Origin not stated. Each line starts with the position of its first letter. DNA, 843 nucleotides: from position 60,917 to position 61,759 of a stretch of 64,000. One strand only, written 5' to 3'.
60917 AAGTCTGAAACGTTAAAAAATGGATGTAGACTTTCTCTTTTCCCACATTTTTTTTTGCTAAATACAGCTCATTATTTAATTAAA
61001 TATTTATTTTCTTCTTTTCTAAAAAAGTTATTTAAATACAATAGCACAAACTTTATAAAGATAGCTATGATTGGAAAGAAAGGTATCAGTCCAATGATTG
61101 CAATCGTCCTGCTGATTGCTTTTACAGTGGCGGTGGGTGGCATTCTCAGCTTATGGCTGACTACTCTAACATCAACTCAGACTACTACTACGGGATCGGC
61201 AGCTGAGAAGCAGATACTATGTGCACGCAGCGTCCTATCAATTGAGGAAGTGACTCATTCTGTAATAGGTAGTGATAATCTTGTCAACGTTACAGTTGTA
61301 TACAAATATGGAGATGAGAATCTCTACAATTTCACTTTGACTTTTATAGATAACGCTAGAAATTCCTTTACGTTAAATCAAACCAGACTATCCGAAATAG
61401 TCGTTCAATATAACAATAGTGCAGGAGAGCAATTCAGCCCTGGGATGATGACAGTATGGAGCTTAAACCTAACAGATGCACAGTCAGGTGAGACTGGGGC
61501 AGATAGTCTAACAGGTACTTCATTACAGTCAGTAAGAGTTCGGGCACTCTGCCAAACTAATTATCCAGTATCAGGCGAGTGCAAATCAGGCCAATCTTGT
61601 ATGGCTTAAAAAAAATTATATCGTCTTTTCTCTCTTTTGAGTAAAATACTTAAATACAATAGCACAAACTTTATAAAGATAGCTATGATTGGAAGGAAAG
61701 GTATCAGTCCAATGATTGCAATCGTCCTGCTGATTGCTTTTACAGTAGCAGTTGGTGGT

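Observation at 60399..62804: Four tandem pilin paralogs with conserved ends and divergent cores: a possible surface-variation cassette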

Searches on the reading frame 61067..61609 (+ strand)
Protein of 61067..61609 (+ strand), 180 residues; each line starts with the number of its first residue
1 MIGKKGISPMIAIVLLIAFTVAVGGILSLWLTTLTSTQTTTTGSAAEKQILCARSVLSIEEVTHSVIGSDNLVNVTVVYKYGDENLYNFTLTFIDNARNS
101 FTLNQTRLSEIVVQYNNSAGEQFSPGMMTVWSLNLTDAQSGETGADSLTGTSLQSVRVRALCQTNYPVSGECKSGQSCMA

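Call 5: search_protein_families(library=pfam, proteins=[window:61067-61609:+], max_evalue=1)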
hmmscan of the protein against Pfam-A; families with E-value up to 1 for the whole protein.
window:61067-61609:+ (180 aa): 2 families
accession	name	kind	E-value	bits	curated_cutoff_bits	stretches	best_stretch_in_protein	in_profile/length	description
PF10907.13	DUF2749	-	0.064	13.7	25.5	1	8-46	2-44/72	Protein of unknown function (DUF2749)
PF07790.16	Pilin_N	-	0.073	14.4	25.2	1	5-48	1-44/78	Archaeal Type IV pilin, N-terminal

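Call 6: search_protein_families(library=ncbifam, proteins=[window:61067-61609:+], max_evalue=1)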
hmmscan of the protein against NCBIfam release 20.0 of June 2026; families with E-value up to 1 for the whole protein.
window:61067-61609:+ (180 aa): 2 families
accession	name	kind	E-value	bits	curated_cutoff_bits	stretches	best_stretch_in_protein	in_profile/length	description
NF046073.1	UpsA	equivalog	6.1e-06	26.4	130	1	4-55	1-52/136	pilin subunit UpsA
TIGR02537.2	arch_flag_Nterm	domain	9.1e-06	25.1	20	1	4-34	2-32/33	archaellin/type IV pilin N-terminal domain-containing protein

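Call 59: predict_structure(alignment_id=A5)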
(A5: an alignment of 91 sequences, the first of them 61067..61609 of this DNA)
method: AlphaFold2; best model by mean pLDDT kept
length: 180 residues; sequences in the alignment: 91
mean_pLDDT: 91.2   pTM: 0.75
mean pLDDT of the five models: 91.2, 90.5, 89.3, 88.0, 87.4
residues with pLDDT >= 90: 131; 70-90: 39; 50-70: 10; < 50: 0
segments of 3 or more residues with pLDDT < 50: none
pLDDT, mean of each block of 10 residues (from residue 1): 74 94 92 86 89 96 94 97 96 95 92 91 96 91 71 97 95 97
secondary structure, 60 per line:
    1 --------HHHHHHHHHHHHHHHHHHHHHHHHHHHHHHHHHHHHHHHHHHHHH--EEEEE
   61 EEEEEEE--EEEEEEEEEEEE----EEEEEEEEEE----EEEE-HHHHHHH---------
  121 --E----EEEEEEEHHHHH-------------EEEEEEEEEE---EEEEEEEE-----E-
elements in order: H9-53 E56-67 E70-81 E86-95 E100-103 H105-111 E128-134 H135-139 E153-162 E166-173

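Call 66: fold_search(model_id=the predicted structure, library=pdb)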
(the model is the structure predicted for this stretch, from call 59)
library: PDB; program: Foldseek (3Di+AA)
matches with E <= 10: 1429; with E <= 0.001: 1
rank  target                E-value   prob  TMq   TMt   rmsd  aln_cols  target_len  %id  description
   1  8fk7_A                5.4e-05  1.00  0.43  0.53   6.1       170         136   19  Structure of the Pyrobaculum calidifontis flagellar-like archaeal type IV pilus (released 2023-06-28)
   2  9nms_A                1.7e-03  0.99  0.33  0.24   8.7       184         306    8  R162Q mutant of inwardly rectifying potassium channel Kir7.1 (released 2026-01-28)
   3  6vbu_1                2.4e-03  0.99  0.29  0.13  14.2       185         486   11  Structure of the bovine BBSome complex (released 2020-01-29)
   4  9nmt_A                4.2e-03  0.97  0.31  0.23   9.4       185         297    8  ML418 bound inwardly rectifying potassium channel Kir7.1 R162Q mutant (released 2026-01-28)
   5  7mjo_C                4.5e-03  0.99  0.33  0.20   8.9       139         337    9  Vascular KATP channel: Kir6.1 SUR2B quatrefoil-like conformation 1 (released 2021-10-13)
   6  6voa_D                5.9e-03  0.97  0.30  0.13  13.9       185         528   10  Cryo-EM structure of the BBSome-ARL6 complex (released 2020-06-24)
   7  2f1e_MODEL_1_A        6.3e-03  0.99  0.33  0.47   5.6       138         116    8  Solution structure of ApaG protein (released 2006-10-24)
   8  4zbh                  7.4e-03  0.96  0.31  0.42   7.0       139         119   15  THE CRYSTAL STRUCTURE OF THE SOLUBLE DOMAIN OF SULFOLOBUS ACIDOCALDARIUS FLAF (released 2015-04-29)
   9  7s5t_A                8.3e-03  0.89  0.27  0.18   8.5       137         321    7  Human KATP channel in open conformation, focused on Kir (C166S G334D double mutant) and SUR TMD0 (released 2021-12-01)
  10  1tza_B                9.8e-03  0.91  0.28  0.34   6.9       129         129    9  X-ray structure of Northeast Structural Genomics Consortium target SoR45 (released 2004-07-27)
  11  7tyt_B                1.0e-02  0.96  0.32  0.20   8.8       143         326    8  Cryo-EM structure of the pancreatic ATP-sensitive potassium channel bound to ATP and repaglinide with Kir6.2-CTD in th (released 2022-08-31)
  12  6z2o                  1.0e-02  0.96  0.29  0.17   6.4       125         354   10  Crystal structure of wild type OgpA from Akkermansia muciniphila in P 21 21 21 (released 2020-09-30)
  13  6z2p_A                1.0e-02  0.84  0.26  0.16   7.1       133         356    8  Crystal structure of catalytic inactive OgpA from Akkermansia muciniphila in complex with an O-glycopeptide (glycodros (released 2020-09-30)
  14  9pr5_A                1.1e-02  0.96  0.32  0.23   7.7       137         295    6  Cryo-EM structure of the human inward-rectifier potassium 7.1 channel (Kir7.1) extended state (released 2026-02-25)
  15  7u7m_C                1.1e-02  0.96  0.33  0.21   7.7       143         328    7  Cryo-EM structure of the pancreatic ATP-sensitive potassium channel in the presence of carbamazepine and ATP with Kir6 (released 2022-08-31)
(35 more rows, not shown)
